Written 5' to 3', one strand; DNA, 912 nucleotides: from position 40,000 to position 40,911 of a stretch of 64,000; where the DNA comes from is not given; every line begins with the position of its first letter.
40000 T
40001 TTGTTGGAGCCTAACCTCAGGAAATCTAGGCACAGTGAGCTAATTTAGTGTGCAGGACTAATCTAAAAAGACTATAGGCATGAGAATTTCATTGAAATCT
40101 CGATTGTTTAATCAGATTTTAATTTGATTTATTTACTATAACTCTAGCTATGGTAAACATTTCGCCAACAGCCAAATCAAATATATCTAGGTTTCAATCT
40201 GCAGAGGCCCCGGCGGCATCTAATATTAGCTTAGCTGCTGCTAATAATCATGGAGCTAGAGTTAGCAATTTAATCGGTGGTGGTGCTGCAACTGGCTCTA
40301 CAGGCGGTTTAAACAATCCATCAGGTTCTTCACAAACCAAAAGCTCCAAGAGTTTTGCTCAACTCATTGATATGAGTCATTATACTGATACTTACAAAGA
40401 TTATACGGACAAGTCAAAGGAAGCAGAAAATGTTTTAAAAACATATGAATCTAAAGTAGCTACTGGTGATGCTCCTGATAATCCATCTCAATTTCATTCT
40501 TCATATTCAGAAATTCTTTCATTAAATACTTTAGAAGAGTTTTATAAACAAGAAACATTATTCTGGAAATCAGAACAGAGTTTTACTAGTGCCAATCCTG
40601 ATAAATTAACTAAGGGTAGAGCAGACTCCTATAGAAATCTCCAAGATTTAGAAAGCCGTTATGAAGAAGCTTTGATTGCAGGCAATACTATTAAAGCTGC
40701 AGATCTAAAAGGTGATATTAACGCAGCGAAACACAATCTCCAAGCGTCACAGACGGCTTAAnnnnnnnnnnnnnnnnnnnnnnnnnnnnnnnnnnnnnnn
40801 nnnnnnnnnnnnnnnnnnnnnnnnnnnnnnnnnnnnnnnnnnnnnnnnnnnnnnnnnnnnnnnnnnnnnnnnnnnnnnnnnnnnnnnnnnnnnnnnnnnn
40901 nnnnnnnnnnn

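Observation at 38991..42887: Three-flagellin locus with two gene-converted identical copies and one divergent copy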

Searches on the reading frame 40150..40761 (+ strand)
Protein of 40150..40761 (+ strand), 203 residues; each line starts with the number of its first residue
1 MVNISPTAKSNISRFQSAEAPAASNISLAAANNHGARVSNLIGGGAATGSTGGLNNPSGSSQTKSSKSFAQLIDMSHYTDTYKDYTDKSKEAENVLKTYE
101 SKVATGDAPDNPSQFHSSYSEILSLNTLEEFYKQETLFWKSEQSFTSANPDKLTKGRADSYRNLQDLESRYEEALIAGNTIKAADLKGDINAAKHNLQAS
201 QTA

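Call 6: search_protein_families(library=pfam, proteins=[window:40150-40761:+], max_evalue=0.01)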
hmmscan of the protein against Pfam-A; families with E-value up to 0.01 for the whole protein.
window:40150-40761:+ (203 aa): 0 families

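Call 9: search_protein_families(library=ncbifam, proteins=[window:40150-40761:+], max_evalue=0.01)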
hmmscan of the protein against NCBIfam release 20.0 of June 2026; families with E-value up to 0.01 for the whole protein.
window:40150-40761:+ (203 aa): 0 families

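Call 12: find_homologous_proteins(query=window:40150-40761:+, max_evalue=0.01)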
Query window:40150-40761:+ (203 aa): 5 proteins with E <= 0.01 among 183 candidates.
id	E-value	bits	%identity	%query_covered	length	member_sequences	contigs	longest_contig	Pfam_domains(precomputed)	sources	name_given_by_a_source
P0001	1.4e-123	428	100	100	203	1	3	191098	-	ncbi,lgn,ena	-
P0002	1.1e-103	363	86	100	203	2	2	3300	-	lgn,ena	-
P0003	5.2e-102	357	85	100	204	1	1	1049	-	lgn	-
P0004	6.1e-100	351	83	100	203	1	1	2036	-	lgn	-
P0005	7.3e-84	298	72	100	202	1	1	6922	-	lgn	-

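Call 14: find_encoding_contigs(protein=P0001, flank=6000, max_places=5)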
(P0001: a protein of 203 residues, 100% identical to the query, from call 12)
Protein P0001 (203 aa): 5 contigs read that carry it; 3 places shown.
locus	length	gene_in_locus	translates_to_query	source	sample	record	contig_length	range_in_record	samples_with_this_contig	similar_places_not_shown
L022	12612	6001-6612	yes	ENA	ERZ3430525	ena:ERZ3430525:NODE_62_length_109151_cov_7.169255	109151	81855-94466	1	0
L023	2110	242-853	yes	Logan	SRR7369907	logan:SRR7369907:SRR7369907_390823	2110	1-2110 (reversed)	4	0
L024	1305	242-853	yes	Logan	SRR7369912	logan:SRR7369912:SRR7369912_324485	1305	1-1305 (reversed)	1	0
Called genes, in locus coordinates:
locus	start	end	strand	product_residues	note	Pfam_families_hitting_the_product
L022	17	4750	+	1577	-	-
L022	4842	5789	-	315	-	PF00669:Flagellin_N, PF00700:Flagellin_C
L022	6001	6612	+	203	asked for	-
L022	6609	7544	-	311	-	PF00669:Flagellin_N, PF00700:Flagellin_C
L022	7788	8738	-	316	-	PF00669:Flagellin_N, PF00700:Flagellin_C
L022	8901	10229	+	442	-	PF03952:Enolase_N, PF00113:Enolase_C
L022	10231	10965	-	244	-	PF02348:CTP_transf_3, PF12804:NTP_transf_3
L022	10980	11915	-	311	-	PF02661:Fic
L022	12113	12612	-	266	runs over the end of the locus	PF01048:PNP_UDP_1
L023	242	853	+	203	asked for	-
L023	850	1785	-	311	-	PF00669:Flagellin_N, PF00700:Flagellin_C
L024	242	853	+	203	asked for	-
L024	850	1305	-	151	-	?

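Call 15: find_encoding_contigs(protein=P0005, flank=7000, max_places=5)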
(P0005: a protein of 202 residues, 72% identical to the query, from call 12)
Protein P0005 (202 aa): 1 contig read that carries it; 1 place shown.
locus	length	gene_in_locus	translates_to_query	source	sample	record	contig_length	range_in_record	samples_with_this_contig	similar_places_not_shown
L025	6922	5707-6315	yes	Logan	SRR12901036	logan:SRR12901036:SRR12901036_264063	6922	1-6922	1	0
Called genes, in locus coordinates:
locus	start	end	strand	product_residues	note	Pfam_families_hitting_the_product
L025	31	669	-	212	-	PF01330:RuvA_N, PF00633:HHH (faint), PF14520:HHH_5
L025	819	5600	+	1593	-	-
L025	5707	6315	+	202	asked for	-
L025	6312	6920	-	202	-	?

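Call 17: find_encoding_contigs(protein=P0002, flank=7000, max_places=5)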
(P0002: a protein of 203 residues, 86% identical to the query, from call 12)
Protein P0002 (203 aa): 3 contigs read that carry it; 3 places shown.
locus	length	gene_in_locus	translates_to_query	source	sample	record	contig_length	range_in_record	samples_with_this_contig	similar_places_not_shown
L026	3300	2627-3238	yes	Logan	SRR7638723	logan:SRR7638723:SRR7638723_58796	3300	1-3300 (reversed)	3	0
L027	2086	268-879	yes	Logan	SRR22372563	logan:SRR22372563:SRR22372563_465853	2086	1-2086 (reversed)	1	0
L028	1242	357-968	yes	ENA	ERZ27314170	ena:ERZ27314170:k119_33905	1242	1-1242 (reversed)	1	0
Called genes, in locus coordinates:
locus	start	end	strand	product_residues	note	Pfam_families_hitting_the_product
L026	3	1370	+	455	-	?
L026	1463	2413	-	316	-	PF00669:Flagellin_N, PF00700:Flagellin_C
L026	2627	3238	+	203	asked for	-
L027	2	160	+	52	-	?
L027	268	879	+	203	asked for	-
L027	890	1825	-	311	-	PF00669:Flagellin_N, PF00700:Flagellin_C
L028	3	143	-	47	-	?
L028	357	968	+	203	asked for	-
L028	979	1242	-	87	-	?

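Call 30: predict_structure(alignment_id=A2)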
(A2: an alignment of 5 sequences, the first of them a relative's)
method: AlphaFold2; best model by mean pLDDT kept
length: 203 residues; sequences in the alignment: 5
mean_pLDDT: 51.8   pTM: 0.33
mean pLDDT of the five models: 51.8, 47.9, 47.9, 46.8, 45.2
residues with pLDDT >= 90: 0; 70-90: 42; 50-70: 58; < 50: 103
segments of 3 or more residues with pLDDT < 50: 1-82, 116-135
pLDDT, mean of each block of 10 residues (from residue 1): 34 32 31 31 29 33 36 40 56 65 65 50 43 53 60 65 80 78 81 74 53
secondary structure, 60 per line:
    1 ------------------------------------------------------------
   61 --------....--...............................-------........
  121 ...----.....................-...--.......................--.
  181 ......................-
elements in order: H69-72 H75-105 H113-123 H128-148 H155-177 H180-202

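Call 31: search_protein_representatives(alignment_id=A2)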
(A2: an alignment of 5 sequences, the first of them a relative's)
Query: 5 sequences, 204 profile positions. Proteins with E-value up to 0.001 (for the whole library): 5; up to 1e-10: 3; up to 1e-30: 2. The best 5 are listed.
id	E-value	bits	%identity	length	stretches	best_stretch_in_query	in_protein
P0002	1.4e-122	423.7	-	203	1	1-204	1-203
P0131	1.7e-54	201.3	-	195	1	1-204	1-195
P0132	1.6e-22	96.9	-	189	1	36-204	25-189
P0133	2.7e-04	37.4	-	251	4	102-175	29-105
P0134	5.3e-04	36.5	-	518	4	10-49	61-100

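Call 33: search_protein_families(library=pfam, proteins=[P0001, P0005, P0131, P0132, P0133], max_evalue=10)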
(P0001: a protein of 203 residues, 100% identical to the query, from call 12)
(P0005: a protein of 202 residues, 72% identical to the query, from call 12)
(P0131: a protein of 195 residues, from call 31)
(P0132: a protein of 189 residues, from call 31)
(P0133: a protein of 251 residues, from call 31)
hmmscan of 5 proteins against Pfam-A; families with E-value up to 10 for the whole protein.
P0001 (203 aa): 0 families

P0005 (202 aa): 1 family
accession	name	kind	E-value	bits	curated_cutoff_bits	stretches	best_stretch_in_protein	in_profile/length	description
PF12795.12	MscS_porin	-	0.41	10.7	34.4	1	73-135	31-91/238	Mechanosensitive ion channel porin domain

P0131 (195 aa): 2 families
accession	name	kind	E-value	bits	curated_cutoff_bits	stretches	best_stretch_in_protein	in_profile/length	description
PF11011.13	DUF2849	-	0.099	13.8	22.5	1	61-109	26-74/86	Protein of unknown function (DUF2849)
PF18544.7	Polo_box_3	-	0.22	12.6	34.2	1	103-169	9-74/97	Polo box domain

P0132 (189 aa): 0 families

P0133 (251 aa): 11 families
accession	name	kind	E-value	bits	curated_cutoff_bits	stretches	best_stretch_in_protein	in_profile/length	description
PF20716.2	ATPTG10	-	3.7e-05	24.6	25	1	92-118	69-95/99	ATPTG10-like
PF25826.1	DUF7952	-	0.00051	20.6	33.4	0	44-65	4-25/131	Domain of unknown function (DUF7952)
PF17498.7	DUF5433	-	0.00067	20.3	27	0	9-35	8-31/67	Family of unknown function (DUF5433)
PF04805.17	Pox_E10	-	0.00076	19.7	27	0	77-102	36-61/70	E10-like protein conserved region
PF09008.15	Head_binding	-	0.009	16.7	24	0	188-211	29-52/113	Head binding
PF16153.10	DUF4861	-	0.02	14.3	22.3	1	182-230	259-312/380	Domain of unknown function (DUF4861)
PF12669.12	FeoB_associated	-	0.043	14.5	27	0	50-72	11-30/44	FeoB-associated Cys-rich membrane protein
PF06301.17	Lambda_Kil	-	0.19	11.7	27.6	0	4-20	1-17/31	Bacteriophage lambda Kil protein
PF00737.25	PsbH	-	0.74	10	24.6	0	14-28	35-49/52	Photosystem II 10 kDa phosphoprotein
PF04500.22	FLYWCH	-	0.9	10.2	23.6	0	61-71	22-32/62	FLYWCH zinc finger domain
PF18073.7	Zn_ribbon_LapB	-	1.5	9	25.7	0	205-213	10-18/28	Rubredoxin metal binding domain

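Call 37: find_encoding_contigs(protein=P0004, flank=3000, max_places=5)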
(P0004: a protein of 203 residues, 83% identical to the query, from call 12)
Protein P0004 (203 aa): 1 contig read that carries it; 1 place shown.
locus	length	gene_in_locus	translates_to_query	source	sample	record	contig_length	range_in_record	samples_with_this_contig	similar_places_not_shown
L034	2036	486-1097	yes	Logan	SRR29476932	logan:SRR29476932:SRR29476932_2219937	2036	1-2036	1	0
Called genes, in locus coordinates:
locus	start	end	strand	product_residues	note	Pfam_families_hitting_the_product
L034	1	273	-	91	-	?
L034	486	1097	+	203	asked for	-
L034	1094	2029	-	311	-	PF00669:Flagellin_N, PF00700:Flagellin_C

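Call 47: search_solved_structures(query=A3, max_evalue=10)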
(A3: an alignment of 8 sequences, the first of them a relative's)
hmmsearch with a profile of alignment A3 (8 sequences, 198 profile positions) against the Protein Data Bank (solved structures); distinct sequences matched with E-value up to 10: 5.
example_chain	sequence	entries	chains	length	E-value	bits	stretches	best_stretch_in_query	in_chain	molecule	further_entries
35zv_J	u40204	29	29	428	0.22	14.6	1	142-193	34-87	26S proteasome regulatory subunit 6B homolog | 26S protease regulatory subunit 6B homolog | RPT3 isoform 1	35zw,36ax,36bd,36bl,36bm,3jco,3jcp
6fvt_K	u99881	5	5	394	0.6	13.2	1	144-193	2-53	26S proteasome regulatory subunit 6B homolog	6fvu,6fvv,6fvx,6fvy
6g6m_A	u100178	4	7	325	0.73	12.9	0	14-99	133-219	Tako8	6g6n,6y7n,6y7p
6y7o_A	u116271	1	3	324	0.8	12.8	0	16-99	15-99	Tako8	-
6fvw_K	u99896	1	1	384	3.7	10.6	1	154-193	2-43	26S proteasome regulatory subunit 6B homolog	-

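Call 48: search_protein_families(library=phrogs, alignment_id=A3, max_evalue=1)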
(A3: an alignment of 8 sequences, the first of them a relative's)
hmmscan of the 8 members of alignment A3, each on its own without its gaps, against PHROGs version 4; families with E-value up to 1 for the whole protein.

A. member 1, P0001 (203 aa): 1 family
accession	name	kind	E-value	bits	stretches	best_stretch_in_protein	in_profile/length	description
phrog_1423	-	DNA, RNA and nucleotide metabolism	0.15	11.1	1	44-134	28-118/1040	Reverse transcriptase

B. families by the number of members that match (of 8 scanned): 9 families
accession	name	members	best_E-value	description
phrog_1423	-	3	0.12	Reverse transcriptase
phrog_1835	-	1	0.021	HTH DNA binding protein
phrog_36019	-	1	0.054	-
phrog_19731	-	1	0.058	-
phrog_26687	-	1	0.09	-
phrog_7852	-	1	0.13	-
phrog_3549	-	1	0.19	-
phrog_17555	-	1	0.2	-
phrog_7222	-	1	0.51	-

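Call 53: find_related_loci(query=A3, collection=metagenome_contigs, flank=6000)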
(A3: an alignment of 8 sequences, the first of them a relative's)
Query A3 (203 aa) in metagenome_contigs; peptide patterns used: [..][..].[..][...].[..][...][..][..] (x = any residue, [..] = any of these).
33 stretches matched a pattern, but none encodes a relative of the query by tblastn (E <= 1e-3).
